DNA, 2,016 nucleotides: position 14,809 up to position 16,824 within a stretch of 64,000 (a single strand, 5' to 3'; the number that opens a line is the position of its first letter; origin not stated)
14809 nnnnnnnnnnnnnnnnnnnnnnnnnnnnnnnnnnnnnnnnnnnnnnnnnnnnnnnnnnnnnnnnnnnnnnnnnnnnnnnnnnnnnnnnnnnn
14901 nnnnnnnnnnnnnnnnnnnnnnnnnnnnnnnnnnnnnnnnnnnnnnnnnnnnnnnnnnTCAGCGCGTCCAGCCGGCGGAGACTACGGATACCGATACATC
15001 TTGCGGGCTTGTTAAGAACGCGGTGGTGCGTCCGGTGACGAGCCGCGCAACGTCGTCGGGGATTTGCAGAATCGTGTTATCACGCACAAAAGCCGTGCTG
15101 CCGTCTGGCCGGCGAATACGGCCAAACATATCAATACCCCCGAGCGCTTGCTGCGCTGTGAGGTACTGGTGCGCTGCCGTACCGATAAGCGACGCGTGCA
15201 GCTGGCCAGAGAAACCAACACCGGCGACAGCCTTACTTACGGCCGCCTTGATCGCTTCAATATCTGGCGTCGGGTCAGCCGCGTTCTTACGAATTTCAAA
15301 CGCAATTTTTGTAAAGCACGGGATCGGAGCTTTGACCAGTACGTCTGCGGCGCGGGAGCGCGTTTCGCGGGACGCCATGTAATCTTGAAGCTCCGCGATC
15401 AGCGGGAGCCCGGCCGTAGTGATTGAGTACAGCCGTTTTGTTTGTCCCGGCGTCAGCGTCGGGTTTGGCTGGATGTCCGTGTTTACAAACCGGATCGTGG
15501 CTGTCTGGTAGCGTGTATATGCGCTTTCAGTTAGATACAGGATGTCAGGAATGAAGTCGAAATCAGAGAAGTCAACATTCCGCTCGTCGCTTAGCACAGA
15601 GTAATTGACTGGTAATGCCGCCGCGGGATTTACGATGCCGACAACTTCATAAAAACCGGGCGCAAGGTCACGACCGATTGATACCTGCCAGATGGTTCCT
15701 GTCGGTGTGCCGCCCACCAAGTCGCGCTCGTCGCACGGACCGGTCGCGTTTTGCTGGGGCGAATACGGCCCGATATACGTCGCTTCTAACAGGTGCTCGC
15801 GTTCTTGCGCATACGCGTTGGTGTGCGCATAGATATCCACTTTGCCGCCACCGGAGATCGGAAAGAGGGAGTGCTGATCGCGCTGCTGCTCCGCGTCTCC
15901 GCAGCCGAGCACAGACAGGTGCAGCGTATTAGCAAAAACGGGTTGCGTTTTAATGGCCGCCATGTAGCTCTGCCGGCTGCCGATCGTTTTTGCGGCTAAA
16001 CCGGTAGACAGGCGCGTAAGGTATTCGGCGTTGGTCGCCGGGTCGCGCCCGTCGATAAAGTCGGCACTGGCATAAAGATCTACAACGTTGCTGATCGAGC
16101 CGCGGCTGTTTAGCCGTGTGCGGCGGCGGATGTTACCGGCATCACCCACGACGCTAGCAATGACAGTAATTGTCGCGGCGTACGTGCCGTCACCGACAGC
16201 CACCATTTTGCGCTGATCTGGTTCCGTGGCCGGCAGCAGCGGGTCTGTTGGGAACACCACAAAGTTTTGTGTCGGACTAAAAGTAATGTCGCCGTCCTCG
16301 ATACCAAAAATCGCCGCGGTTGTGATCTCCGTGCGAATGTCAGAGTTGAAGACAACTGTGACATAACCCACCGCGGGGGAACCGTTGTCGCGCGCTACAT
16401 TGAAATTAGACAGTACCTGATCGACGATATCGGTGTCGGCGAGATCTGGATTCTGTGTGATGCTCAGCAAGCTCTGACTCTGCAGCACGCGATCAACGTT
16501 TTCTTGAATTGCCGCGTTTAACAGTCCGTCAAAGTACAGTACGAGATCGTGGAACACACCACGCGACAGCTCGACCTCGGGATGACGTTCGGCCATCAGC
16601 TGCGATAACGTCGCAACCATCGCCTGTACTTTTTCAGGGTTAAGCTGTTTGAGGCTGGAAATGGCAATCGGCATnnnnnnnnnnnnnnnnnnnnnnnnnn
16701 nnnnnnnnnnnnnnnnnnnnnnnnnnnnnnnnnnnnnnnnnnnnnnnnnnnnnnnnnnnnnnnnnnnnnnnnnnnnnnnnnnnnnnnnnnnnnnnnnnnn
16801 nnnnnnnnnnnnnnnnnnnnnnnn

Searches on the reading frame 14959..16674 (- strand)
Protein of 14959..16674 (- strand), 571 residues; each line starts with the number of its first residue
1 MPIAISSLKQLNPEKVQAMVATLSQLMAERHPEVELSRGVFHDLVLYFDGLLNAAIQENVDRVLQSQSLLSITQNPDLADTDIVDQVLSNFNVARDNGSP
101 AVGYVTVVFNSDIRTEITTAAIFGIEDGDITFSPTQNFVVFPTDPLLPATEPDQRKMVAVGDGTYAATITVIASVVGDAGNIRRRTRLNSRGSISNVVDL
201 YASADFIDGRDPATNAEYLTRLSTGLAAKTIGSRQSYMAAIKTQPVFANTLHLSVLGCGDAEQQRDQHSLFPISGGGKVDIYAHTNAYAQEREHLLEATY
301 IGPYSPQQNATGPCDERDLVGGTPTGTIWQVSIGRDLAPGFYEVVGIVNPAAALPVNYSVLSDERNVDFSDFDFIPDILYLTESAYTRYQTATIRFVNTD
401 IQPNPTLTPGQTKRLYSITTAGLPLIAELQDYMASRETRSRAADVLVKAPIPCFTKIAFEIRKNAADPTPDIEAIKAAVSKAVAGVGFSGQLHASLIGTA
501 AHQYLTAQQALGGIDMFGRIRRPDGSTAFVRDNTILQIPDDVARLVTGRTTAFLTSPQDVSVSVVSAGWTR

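Call 8: search_protein_families(library=pfam, proteins=[window:14959-16674:-], max_evalue=0.05)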
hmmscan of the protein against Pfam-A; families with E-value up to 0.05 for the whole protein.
window:14959-16674:- (571 aa): 1 family
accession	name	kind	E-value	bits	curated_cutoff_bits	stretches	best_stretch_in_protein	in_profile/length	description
PF04865.19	Baseplate_J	-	5.3e-08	32.9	21.1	1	85-241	6-142/255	Baseplate J-like protein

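Call 9: search_protein_families(library=phrogs, proteins=[window:14959-16674:-], max_evalue=0.01)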
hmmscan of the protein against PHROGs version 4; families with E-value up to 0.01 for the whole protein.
window:14959-16674:- (571 aa): 1 family
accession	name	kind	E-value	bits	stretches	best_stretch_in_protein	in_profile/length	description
phrog_6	-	tail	1.1e-12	48.4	1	74-503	124-373/548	baseplate wedge subunit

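Call 55: search_dna_similar(query=window:14959-16674:-, collection=phages, mode=protein, max_evalue=0.01)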
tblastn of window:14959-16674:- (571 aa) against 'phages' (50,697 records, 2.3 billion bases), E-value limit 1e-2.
Records with a match: 4; places in all: 4; records where one place covers at least 80% of the query: 0.
Best place of each record, by identity: <60% 4.
By first word of the organism name: Vibrio 2; Lactobacillus 2.
By host as written in the record: - 3; Lactobacillus plantarum 1.
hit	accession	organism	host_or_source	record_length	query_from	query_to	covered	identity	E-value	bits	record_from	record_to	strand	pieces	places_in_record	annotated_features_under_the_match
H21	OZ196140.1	Vibrio phage D181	Seawater and oysters mix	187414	25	462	77%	23.3%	1e-3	48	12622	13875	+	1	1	hypothetical protein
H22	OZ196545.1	Vibrio phage D148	Seawater and oysters mix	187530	25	462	77%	23.3%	1e-3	48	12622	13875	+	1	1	hypothetical protein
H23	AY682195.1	Lactobacillus phage LP65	-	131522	47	222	31%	28.4%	1e-2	45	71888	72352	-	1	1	orf95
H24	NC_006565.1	Lactobacillus phage LP65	Lactobacillus plantarum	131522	47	222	31%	28.4%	1e-2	45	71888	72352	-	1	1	baseplate wedge subunit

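Call 63: get_annotated_region(hit=H21, flank=20000)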
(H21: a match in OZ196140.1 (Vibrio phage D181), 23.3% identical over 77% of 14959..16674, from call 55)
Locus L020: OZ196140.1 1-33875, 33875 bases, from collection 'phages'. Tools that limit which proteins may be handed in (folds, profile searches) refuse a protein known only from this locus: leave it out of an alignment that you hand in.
description: Vibrio phage D181 genome assembly, chromosome: VPD181_1.
organism: Vibrio phage D181 (NCBI taxid 3104936)
taxonomy: Viruses
host: -; source: Seawater and oysters mix; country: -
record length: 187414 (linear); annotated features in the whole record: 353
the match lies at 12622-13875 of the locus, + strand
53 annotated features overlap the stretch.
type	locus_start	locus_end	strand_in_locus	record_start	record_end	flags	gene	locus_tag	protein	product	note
CDS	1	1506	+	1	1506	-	-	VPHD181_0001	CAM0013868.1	terminase large subunit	-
CDS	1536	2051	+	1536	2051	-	-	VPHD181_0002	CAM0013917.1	hypothetical protein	-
CDS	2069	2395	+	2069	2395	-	-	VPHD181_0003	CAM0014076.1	hypothetical protein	-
CDS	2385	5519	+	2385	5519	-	-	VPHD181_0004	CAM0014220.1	hypothetical protein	-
CDS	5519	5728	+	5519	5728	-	-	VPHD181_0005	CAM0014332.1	hypothetical protein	-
CDS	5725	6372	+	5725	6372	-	-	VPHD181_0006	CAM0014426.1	hypothetical protein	-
CDS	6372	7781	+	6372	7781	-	-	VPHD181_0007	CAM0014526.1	hypothetical protein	-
CDS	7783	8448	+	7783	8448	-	-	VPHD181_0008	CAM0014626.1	hypothetical protein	-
CDS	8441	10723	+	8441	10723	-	-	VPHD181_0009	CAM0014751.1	hypothetical protein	-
CDS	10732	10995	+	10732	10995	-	-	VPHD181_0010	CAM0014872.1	hypothetical protein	-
CDS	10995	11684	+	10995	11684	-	-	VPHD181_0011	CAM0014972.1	hypothetical protein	-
CDS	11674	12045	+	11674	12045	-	-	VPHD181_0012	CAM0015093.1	hypothetical protein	-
CDS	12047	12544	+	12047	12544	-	-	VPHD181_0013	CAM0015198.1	hypothetical protein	-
CDS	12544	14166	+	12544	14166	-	-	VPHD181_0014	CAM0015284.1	hypothetical protein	-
CDS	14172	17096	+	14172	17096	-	-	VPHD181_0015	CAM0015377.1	hypothetical protein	-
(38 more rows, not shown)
